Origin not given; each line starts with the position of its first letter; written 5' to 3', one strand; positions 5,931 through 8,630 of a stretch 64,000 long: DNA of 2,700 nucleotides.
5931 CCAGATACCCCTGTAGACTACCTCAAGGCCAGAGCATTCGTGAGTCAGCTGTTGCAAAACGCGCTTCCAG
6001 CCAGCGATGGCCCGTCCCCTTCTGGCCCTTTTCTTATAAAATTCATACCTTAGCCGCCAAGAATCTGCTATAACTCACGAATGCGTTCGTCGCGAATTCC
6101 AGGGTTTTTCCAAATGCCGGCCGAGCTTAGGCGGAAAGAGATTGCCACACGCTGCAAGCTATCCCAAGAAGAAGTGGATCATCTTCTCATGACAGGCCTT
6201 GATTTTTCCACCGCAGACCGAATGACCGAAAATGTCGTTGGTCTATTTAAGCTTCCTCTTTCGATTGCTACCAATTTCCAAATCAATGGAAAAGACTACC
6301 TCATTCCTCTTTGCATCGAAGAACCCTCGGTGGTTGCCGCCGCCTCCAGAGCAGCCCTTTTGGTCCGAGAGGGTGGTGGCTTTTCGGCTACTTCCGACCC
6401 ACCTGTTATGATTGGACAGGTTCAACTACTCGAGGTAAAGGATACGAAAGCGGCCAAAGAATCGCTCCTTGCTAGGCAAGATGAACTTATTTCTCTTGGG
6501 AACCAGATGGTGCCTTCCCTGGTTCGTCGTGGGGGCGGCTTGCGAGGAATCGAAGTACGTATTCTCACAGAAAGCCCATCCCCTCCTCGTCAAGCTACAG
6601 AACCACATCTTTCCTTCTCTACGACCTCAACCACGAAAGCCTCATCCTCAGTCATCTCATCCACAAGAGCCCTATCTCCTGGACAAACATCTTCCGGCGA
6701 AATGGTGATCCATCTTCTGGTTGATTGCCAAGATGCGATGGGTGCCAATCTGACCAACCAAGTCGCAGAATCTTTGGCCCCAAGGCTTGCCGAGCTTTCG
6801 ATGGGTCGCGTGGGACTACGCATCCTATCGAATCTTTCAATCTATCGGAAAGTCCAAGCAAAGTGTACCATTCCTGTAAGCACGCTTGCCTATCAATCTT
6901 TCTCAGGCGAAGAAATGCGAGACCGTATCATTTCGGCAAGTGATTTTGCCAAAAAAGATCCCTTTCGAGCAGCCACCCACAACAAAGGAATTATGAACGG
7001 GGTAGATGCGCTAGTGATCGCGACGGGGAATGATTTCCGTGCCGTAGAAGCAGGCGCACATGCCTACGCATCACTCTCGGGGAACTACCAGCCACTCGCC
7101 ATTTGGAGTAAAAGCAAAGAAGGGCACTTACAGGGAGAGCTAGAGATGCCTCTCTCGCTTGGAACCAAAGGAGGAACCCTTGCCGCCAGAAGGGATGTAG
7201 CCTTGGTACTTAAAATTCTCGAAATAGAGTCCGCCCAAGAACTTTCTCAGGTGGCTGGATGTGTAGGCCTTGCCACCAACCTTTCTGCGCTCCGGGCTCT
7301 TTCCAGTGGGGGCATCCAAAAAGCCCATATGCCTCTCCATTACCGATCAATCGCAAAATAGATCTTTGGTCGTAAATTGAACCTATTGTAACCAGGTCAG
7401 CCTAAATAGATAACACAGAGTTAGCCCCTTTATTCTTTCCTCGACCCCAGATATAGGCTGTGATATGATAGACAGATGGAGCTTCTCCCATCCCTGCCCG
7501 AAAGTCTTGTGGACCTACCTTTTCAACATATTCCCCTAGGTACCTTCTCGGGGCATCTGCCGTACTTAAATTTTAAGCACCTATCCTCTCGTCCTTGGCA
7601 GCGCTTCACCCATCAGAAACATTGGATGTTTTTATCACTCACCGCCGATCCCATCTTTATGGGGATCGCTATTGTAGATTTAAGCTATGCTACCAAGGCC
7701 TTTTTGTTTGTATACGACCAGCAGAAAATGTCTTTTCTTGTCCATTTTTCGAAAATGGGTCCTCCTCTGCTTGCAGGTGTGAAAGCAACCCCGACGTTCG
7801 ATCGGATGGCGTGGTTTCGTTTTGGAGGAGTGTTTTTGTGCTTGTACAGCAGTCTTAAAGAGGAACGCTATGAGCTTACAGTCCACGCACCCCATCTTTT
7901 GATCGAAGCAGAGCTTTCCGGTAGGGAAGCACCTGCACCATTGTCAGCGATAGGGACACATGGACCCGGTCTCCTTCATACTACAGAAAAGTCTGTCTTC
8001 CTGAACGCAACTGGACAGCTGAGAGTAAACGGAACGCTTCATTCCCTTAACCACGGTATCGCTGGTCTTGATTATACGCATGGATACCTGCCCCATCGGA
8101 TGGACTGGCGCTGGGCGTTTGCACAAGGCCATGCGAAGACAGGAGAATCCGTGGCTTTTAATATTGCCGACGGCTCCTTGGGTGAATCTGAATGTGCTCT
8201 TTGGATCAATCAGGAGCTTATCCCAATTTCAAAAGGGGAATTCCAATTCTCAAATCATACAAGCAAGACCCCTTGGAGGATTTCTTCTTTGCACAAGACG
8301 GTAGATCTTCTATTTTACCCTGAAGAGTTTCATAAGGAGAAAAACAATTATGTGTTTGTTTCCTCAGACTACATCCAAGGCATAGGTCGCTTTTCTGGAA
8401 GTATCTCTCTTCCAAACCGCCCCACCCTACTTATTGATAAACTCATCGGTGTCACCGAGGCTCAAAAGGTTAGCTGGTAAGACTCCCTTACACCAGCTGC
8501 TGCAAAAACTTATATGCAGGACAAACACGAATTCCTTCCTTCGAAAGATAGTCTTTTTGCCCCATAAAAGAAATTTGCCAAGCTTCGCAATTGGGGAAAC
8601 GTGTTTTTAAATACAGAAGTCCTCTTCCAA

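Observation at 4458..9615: Two paralogous AAA_14/DUF4143 ATPases bracketing tRNA-Pro, a lone class II HMG-CoA reductase and a hypothetical gene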

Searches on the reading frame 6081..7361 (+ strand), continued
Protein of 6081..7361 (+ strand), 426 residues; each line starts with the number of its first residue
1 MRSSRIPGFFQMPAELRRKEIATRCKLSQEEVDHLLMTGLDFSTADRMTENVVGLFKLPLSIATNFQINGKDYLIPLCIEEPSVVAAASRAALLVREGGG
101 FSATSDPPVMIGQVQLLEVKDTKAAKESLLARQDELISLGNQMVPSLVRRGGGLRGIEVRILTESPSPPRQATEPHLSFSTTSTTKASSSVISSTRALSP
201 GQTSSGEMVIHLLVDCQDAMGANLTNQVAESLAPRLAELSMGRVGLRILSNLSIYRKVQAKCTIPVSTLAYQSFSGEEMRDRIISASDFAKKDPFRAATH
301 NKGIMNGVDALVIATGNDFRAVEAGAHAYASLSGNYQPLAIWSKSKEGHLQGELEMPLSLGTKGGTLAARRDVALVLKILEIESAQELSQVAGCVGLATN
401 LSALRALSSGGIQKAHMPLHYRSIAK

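Call 52: search_solved_structures(query=window:6081-7361:+, max_evalue=1e-20, show_alignments=1)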
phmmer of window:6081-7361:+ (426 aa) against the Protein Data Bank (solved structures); distinct sequences matched with E-value up to 1e-20: 11.
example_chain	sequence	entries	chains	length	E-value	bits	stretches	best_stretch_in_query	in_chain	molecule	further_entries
1qax_A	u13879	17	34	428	1.7e-101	343.6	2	208-425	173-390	PROTEIN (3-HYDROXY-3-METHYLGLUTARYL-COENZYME A REDUCTASE) | 3-hydroxy-3-methylglutaryl-coenzyme A reductase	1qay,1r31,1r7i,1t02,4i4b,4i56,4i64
6dio_A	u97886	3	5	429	2.5e-101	343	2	207-425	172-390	3-hydroxy-3-methylglutaryl coenzyme A reductase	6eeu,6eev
6p7k_A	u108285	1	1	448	7e-98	331.7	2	204-425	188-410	3-hydroxy-3-methylglutaryl coenzyme A reductase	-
9v7y_A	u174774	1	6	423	1.2e-96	327.6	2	207-425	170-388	3-hydroxy-3-methylglutaryl coenzyme A reductase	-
5wpj_A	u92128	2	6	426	1.5e-88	300.9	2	208-425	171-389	3-hydroxy-3-methylglutaryl coenzyme A reductase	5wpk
3qae_A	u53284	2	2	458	6.5e-87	295.6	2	208-425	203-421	3-hydroxy-3-methylglutaryl-coenzyme a reductase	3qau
7m3h_A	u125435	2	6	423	8.9e-70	239.2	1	210-425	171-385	Hydroxymethylglutaryl-CoA reductase, degradative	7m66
7m1z_A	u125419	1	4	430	9.5e-70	239.1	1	210-425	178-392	acetyl-CoA C-acetyltransferase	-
9zw9_A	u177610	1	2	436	7.1e-49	170.4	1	209-424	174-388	Probable 3-hydroxy-3-methylglutaryl-coenzyme A reductase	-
9zw6_A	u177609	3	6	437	7.1e-49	170.4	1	209-424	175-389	Probable 3-hydroxy-3-methylglutaryl-coenzyme A reductase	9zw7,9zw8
7n7s_A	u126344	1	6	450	5.1e-45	157.7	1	208-424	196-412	Hydroxymethylglutaryl-CoA reductase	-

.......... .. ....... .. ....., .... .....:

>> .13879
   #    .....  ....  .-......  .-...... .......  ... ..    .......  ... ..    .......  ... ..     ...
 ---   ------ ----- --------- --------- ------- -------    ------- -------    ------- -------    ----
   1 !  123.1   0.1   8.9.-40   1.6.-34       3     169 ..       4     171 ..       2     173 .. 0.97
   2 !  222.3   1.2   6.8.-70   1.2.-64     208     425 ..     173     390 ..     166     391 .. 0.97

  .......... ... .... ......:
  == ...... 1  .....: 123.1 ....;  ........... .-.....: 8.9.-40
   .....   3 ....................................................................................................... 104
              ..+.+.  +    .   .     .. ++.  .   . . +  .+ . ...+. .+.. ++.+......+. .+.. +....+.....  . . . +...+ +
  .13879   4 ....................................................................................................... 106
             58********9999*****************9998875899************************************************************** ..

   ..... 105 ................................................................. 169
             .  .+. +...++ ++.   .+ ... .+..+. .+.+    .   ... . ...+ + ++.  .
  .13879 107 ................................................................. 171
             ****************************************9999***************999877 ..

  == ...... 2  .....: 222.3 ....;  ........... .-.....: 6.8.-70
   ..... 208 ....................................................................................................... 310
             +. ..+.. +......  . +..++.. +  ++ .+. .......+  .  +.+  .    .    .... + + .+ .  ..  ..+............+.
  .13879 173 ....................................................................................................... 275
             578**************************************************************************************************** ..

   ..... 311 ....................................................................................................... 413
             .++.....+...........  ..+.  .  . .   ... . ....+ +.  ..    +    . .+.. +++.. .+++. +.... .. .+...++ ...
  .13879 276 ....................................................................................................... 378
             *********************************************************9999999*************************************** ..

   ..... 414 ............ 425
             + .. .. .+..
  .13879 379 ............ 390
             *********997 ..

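Call 91: list_cluster_members(proteins=[window:6081-7361:+, window:7476-8480:+, window:9893-10951:+, window:3809-4294:+, window:3287-3682:+, window:12168-13772:+, window:14047-15492:+, window:15556-16611:-, window:1220-1738:-, window:46962-48239:+])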
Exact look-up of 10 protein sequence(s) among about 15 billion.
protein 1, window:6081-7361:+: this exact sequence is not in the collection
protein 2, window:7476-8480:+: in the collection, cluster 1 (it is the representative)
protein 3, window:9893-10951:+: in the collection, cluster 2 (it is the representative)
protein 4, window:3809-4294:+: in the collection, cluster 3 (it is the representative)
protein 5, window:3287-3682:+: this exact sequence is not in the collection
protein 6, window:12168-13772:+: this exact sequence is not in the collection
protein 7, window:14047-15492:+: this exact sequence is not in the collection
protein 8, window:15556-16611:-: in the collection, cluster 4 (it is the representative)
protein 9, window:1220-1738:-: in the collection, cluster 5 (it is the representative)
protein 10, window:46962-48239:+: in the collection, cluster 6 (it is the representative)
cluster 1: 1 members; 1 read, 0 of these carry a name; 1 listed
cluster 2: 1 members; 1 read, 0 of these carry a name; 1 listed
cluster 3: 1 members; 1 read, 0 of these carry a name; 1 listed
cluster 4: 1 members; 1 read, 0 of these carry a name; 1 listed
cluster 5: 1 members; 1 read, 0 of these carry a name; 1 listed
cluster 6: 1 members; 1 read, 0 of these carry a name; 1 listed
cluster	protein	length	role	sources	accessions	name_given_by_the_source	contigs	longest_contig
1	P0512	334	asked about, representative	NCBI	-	-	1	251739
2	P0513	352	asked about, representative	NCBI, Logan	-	-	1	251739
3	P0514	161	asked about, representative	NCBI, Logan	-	-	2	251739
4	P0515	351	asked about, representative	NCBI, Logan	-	-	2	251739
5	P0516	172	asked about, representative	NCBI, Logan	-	-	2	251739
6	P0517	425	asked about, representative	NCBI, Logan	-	-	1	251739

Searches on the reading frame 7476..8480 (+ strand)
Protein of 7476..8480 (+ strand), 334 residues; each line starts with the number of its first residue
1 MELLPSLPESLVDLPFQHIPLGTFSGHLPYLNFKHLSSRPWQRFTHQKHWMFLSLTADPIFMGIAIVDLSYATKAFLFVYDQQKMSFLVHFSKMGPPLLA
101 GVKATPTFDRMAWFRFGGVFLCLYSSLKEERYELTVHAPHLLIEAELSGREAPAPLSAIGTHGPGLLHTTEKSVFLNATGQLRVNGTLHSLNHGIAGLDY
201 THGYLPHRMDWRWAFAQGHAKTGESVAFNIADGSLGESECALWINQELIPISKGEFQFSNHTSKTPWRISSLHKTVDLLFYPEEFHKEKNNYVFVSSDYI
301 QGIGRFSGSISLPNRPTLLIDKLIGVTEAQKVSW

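Call 4: search_protein_families(library=pfam, proteins=[window:7476-8480:+])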
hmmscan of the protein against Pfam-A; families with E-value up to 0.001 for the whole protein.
window:7476-8480:+ (334 aa): 1 family
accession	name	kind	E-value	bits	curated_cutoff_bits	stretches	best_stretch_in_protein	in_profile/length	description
PF10974.15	DUF2804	-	1.2e-38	133.6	26.9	1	22-334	21-339/339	Domain of unknown function (DUF2804)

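Call 8: search_protein_families(library=ncbifam, proteins=[window:7476-8480:+])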
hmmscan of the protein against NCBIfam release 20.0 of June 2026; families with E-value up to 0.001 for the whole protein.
window:7476-8480:+ (334 aa): 0 families

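Call 15: find_encoding_contigs(protein=window:7476-8480:+, flank=10000, max_places=6)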
Protein window:7476-8480:+ (334 aa): no gene with exactly this product is on record in the collection.

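Call 25: search_protein_families(library=padloc, proteins=[window:7476-8480:+], max_evalue=0.01)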
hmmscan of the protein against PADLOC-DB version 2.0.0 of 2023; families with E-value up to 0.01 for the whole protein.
window:7476-8480:+ (334 aa): 0 families

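Call 51: search_solved_structures(query=window:7476-8480:+, max_evalue=0.01)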
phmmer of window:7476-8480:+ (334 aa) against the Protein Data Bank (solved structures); distinct sequences matched with E-value up to 0.01: 0.

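Call 58: find_related_loci(query=window:7476-8480:+, collection=metagenome_contigs, flank=8000)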
Query window:7476-8480:+ (334 aa) in metagenome_contigs; peptide patterns used: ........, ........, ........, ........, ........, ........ (x = any residue, [..] = any of these).
36 stretches matched a pattern, but none encodes a relative of the query by tblastn (E <= 1e-3).

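Call 59: search_protein_families(library=pfam, proteins=[window:7476-8480:+], max_evalue=10)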
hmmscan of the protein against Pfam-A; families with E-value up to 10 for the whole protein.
window:7476-8480:+ (334 aa): 1 family
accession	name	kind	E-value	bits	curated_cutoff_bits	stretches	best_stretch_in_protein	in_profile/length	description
PF10974.15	DUF2804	-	1.2e-38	133.6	26.9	1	22-334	21-339/339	Domain of unknown function (DUF2804)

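Call 84: predict_structure(protein=window:7476-8480:+)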
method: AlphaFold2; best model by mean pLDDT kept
length: 334 residues; sequences in the alignment: 1
mean_pLDDT: 31.0   pTM: 0.21
mean pLDDT of the five models: 31.0, 28.7, 27.3, 26.5, 25.4
residues with pLDDT >= 90: 0; 70-90: 0; 50-70: 3; < 50: 331
segments of 3 or more residues with pLDDT < 50: 1-65, 67-75, 79-334
pLDDT, mean of each block of 10 residues (from residue 1): 28 25 25 27 34 40 44 45 42 35 31 34 31 31 28 25 26 27 27 25 23 32 33 32 32 33 35 33 31 29 28 27 28 25
secondary structure, 60 per line:
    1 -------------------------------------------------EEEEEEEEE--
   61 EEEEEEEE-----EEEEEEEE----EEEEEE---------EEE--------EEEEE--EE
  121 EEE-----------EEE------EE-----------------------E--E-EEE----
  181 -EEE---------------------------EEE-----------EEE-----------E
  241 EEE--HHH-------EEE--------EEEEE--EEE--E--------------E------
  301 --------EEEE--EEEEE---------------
elements in order: E50-58 E61-68 E74-81 E86-91 E101-103 E112-116 E119-123 E135-137 E174-176 E182-184 E212-214 E226-228 E240-243 E256-258 E267-271 E274-276 E309-312 E315-319
